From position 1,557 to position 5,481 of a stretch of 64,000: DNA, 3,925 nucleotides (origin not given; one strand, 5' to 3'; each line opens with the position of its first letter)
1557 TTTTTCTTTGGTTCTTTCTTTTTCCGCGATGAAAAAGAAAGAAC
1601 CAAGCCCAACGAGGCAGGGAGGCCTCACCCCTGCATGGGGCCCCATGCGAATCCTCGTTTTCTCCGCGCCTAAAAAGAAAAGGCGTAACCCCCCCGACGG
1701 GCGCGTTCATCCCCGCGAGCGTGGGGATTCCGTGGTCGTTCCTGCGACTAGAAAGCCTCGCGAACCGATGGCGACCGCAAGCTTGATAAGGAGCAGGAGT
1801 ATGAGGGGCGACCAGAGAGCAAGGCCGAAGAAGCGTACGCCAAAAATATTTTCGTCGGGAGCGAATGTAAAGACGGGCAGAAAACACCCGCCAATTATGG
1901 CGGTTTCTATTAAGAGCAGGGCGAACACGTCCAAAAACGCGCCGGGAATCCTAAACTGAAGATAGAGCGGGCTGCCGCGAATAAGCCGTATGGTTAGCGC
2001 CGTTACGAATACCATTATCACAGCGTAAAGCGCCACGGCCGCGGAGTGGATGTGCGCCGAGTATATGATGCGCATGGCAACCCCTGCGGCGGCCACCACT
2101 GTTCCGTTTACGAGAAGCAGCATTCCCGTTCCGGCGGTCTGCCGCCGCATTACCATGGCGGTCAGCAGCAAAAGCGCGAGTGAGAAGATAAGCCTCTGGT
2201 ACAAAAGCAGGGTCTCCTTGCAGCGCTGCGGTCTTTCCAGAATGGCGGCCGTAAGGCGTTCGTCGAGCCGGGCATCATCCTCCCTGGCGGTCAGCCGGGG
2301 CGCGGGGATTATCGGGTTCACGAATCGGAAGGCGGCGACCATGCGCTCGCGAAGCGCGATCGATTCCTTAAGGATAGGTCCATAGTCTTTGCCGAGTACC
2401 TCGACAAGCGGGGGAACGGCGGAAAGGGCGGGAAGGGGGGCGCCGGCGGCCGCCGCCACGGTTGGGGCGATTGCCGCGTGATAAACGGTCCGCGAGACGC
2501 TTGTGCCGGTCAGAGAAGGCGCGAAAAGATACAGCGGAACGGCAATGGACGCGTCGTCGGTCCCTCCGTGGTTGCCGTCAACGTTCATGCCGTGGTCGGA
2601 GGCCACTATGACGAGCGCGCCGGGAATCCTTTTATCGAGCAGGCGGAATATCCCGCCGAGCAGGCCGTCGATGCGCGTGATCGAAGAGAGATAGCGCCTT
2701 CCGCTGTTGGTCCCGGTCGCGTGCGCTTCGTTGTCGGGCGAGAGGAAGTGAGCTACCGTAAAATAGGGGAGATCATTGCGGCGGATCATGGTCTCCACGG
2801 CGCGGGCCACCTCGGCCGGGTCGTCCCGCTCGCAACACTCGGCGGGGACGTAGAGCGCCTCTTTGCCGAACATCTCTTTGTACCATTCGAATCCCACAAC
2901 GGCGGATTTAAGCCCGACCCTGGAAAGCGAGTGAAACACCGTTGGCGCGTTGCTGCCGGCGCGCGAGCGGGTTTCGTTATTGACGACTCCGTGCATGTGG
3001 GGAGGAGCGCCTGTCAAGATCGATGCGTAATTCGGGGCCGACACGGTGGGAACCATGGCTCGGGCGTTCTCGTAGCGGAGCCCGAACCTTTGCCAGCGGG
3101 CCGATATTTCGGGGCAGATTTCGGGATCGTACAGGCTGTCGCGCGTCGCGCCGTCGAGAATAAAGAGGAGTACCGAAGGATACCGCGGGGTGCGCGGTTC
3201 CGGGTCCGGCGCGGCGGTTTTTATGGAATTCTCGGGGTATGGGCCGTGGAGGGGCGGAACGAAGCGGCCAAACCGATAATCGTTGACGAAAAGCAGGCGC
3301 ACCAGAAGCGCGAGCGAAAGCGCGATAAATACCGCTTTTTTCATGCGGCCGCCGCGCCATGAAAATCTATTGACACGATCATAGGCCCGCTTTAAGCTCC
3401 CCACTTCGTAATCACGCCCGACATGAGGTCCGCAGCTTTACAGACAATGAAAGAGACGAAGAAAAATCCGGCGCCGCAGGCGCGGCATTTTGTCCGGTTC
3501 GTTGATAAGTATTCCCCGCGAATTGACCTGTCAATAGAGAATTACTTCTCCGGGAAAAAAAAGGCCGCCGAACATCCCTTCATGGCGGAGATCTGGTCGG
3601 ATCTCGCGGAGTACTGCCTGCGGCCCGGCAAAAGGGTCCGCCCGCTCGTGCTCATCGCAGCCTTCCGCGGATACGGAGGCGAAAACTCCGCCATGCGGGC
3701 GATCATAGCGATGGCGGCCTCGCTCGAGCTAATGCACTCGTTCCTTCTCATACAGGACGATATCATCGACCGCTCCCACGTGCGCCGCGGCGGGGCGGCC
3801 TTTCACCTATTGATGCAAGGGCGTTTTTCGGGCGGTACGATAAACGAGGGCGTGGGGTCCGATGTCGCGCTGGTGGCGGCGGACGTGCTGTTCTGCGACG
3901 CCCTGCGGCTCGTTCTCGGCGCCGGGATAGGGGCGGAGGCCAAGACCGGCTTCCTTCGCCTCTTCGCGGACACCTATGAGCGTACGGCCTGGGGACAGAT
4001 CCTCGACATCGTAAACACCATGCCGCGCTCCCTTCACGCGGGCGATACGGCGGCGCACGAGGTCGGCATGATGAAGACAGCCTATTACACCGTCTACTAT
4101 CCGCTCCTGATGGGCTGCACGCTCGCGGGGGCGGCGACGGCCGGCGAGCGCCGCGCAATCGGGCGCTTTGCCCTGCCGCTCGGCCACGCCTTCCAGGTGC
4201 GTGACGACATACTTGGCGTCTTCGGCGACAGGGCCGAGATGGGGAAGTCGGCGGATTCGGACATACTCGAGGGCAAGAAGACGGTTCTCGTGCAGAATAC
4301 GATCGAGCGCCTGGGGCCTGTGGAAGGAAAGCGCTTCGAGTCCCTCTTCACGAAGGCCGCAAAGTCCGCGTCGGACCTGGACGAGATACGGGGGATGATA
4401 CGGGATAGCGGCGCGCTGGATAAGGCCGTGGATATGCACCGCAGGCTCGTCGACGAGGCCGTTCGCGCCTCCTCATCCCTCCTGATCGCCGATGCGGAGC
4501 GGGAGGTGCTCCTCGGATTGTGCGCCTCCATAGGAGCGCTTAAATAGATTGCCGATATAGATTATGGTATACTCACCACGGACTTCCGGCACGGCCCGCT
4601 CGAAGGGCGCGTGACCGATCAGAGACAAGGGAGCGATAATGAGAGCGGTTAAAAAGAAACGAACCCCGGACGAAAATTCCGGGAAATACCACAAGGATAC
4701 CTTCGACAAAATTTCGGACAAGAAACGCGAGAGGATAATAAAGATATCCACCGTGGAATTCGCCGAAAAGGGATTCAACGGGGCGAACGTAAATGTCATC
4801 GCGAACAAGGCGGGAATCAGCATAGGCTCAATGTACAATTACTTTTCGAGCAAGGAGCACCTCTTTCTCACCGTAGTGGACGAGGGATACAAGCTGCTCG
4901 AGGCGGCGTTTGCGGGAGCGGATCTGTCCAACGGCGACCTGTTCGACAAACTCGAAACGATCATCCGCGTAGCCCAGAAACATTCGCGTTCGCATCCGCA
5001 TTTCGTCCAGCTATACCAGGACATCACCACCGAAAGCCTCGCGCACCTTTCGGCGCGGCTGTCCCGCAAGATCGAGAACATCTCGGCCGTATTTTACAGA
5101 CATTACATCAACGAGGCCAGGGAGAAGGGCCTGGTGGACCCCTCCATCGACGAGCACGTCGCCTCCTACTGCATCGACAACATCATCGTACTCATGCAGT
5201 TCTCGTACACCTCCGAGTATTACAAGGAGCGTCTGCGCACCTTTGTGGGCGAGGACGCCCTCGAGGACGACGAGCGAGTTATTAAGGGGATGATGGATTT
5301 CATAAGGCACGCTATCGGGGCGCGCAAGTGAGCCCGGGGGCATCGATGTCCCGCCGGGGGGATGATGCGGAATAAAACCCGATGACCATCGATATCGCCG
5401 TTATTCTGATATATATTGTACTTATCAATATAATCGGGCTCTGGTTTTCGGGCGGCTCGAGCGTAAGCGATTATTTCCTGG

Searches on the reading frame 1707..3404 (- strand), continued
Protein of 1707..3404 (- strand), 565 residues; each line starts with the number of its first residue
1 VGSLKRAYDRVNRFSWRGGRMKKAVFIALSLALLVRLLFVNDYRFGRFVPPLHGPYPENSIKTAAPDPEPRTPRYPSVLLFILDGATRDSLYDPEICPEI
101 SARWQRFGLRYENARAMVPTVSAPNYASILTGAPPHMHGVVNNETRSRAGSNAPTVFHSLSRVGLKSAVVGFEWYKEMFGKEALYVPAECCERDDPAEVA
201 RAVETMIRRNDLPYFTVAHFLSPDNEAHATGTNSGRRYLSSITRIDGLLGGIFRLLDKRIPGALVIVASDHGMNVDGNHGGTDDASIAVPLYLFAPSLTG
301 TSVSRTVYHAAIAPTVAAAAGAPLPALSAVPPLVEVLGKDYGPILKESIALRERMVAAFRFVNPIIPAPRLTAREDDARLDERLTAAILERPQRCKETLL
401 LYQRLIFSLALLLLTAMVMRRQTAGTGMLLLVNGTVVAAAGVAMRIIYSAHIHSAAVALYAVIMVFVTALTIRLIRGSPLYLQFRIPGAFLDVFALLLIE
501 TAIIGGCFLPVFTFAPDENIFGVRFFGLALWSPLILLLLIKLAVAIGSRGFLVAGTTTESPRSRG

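Call 93: predict_structure(alignment_id=A3)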
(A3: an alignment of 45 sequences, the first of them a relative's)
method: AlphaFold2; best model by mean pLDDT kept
length: 77 residues; sequences in the alignment: 45
mean_pLDDT: 73.6   pTM: 0.29
mean pLDDT of the five models: 73.6, 72.4, 68.4, 68.0, 67.8
residues with pLDDT >= 90: 7; 70-90: 50; 50-70: 13; < 50: 7
segments of 3 or more residues with pLDDT < 50: 42-48
pLDDT, mean of each block of 10 residues (from residue 1): 69 80 77 68 51 76 86 88
secondary structure, 60 per line:
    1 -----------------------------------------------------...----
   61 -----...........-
elements in order: H66-76

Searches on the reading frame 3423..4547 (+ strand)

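Call 8: search_protein_families(library=pfam, proteins=[window:3423-4547:+], max_evalue=0.1)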
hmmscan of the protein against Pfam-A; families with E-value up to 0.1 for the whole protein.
window:3423-4547:+ (374 aa): 1 family
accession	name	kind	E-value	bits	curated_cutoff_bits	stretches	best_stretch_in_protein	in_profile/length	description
PF00348.22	polyprenyl_synt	-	1.1e-45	156.3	27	1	59-322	5-247/251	Polyprenyl synthetase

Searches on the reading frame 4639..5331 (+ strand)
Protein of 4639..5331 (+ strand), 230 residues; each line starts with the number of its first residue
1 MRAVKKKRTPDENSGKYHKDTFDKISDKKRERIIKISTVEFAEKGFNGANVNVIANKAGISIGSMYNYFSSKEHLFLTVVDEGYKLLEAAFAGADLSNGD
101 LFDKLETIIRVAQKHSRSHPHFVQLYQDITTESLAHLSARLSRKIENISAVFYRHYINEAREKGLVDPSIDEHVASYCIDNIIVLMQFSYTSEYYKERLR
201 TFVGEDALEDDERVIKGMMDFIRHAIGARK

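Call 8: search_protein_families(library=pfam, proteins=[window:4639-5331:+], max_evalue=0.1)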
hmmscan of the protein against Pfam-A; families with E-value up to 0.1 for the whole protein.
window:4639-5331:+ (230 aa): 5 families
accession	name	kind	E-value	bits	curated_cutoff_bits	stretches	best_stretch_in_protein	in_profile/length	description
PF00440.29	TetR_N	-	2.3e-11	43.7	24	1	38-77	6-45/47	Bacterial regulatory proteins, tetR family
PF10654.15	DUF2481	-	0.0014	19.1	27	1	9-79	43-111/126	Protein of unknown function (DUF2481)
PF21256.2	TetR_C_5-like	-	0.0023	18.5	27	1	100-175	2-78/127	Tetracyclin repressor-like, C-terminal domain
PF08926.16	DUF1908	-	0.021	14.3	27.5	1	118-226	60-169/281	Domain of unknown function (DUF1908)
PF24844.1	PolC_DP2_central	-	0.057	12.8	24.3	0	108-144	163-200/372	DNA polymerase II large subunit DP2, central domain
